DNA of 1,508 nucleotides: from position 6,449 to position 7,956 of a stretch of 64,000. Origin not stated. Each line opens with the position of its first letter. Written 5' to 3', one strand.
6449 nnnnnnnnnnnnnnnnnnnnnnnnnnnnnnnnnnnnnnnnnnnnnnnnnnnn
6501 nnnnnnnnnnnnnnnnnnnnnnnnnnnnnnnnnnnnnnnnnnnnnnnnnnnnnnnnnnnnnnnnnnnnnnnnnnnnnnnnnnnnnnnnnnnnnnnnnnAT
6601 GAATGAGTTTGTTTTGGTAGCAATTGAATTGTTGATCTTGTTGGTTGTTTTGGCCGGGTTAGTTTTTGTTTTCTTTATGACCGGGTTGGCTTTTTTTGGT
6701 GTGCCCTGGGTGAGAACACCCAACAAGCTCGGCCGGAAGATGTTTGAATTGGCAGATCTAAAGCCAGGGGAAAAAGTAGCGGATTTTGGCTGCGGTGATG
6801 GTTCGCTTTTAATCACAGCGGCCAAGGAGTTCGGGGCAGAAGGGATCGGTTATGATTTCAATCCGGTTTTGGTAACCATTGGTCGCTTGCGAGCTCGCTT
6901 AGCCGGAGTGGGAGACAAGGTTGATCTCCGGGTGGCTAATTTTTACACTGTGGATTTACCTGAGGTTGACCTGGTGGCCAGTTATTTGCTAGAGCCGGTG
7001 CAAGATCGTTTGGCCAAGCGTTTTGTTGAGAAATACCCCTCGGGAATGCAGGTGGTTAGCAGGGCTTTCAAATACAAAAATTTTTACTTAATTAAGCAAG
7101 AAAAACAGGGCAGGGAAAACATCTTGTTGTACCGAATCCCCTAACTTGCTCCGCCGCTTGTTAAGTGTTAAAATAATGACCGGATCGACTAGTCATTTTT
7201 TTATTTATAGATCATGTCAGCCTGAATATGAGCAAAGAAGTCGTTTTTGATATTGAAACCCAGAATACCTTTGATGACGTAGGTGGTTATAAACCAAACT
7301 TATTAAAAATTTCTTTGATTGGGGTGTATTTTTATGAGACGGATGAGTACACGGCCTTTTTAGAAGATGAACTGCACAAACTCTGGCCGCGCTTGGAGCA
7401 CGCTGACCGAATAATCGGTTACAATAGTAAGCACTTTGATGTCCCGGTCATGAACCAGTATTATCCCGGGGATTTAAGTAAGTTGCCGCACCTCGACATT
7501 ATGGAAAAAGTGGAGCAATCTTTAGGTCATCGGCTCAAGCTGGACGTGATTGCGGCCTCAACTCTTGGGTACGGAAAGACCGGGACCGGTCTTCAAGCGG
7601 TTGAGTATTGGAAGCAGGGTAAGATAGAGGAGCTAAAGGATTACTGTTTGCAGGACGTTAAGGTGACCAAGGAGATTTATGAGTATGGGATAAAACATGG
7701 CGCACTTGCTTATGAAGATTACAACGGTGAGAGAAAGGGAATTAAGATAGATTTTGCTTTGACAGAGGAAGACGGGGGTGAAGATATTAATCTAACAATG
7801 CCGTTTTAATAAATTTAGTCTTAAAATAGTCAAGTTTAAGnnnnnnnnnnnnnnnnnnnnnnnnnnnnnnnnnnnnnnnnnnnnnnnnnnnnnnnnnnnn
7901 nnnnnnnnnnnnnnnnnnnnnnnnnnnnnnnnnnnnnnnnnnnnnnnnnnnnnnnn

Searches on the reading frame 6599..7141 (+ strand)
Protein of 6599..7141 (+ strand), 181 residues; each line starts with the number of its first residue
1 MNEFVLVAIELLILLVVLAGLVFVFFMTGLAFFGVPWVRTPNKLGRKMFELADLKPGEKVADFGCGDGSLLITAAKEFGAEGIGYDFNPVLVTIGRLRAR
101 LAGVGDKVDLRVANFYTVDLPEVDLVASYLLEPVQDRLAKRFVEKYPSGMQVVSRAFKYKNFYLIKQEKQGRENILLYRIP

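Call 64: search_protein_families(library=pfam, proteins=[window:6599-7141:+], max_evalue=0.01)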
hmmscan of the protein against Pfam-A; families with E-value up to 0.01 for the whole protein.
window:6599-7141:+ (181 aa): 10 families
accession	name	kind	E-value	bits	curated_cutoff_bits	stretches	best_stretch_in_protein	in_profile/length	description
PF13649.12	Methyltransf_25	-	3.3e-08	34.5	27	1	60-141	1-84/97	Methyltransferase domain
PF01170.24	UPF0020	-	7.5e-07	29.5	22.3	1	43-128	15-127/197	RMKL-like, methyltransferase domain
PF02353.26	CMAS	-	8.6e-07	29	27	1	47-142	53-148/273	Mycolic acid cyclopropane synthetase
PF13847.12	Methyltransf_31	-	2.9e-06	27.5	27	1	55-128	2-80/145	Methyltransferase domain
PF06325.19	PrmA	-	3.6e-06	27.1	22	1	54-154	159-259/296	Ribosomal protein L11 methyltransferase (PrmA)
PF08241.18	Methyltransf_11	-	8.8e-05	23.5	21.2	1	62-130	2-68/95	Methyltransferase domain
PF13489.12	Methyltransf_23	-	9.7e-05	22.6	27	1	50-95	15-60/164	Methyltransferase domain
PF08242.18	Methyltransf_12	-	0.0009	20.4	30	1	62-127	2-70/98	Methyltransferase domain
PF02384.22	N6_Mtase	-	0.00095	19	20.4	1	40-80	30-70/311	N-6 DNA Methylase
PF07021.18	MetW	-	0.002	18.2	21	1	54-90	11-49/193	Methionine biosynthesis protein MetW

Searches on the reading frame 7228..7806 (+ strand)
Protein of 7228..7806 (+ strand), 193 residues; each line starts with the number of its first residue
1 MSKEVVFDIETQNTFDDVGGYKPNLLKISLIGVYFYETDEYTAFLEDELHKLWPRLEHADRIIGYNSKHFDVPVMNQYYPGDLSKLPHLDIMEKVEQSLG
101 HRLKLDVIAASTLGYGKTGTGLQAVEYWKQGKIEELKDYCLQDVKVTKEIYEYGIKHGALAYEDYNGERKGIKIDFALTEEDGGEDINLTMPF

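Call 64: search_protein_families(library=pfam, proteins=[window:7228-7806:+], max_evalue=0.01)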
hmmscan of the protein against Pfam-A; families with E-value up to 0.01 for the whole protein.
window:7228-7806:+ (193 aa): 3 families
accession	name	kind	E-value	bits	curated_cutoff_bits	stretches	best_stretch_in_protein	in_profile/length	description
PF13482.12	RNase_H_2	-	1.6e-11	44.8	22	1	6-153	2-163/165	RNase_H superfamily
PF10108.15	DNA_pol_B_exo2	-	6.5e-10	39.5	24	1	86-171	104-191/213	Predicted 3'-5' exonuclease related to the exonuclease domain of PolB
PF01612.26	DNA_pol_A_exo1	-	0.0028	17.9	23.6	1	45-152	60-166/173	3'-5' exonuclease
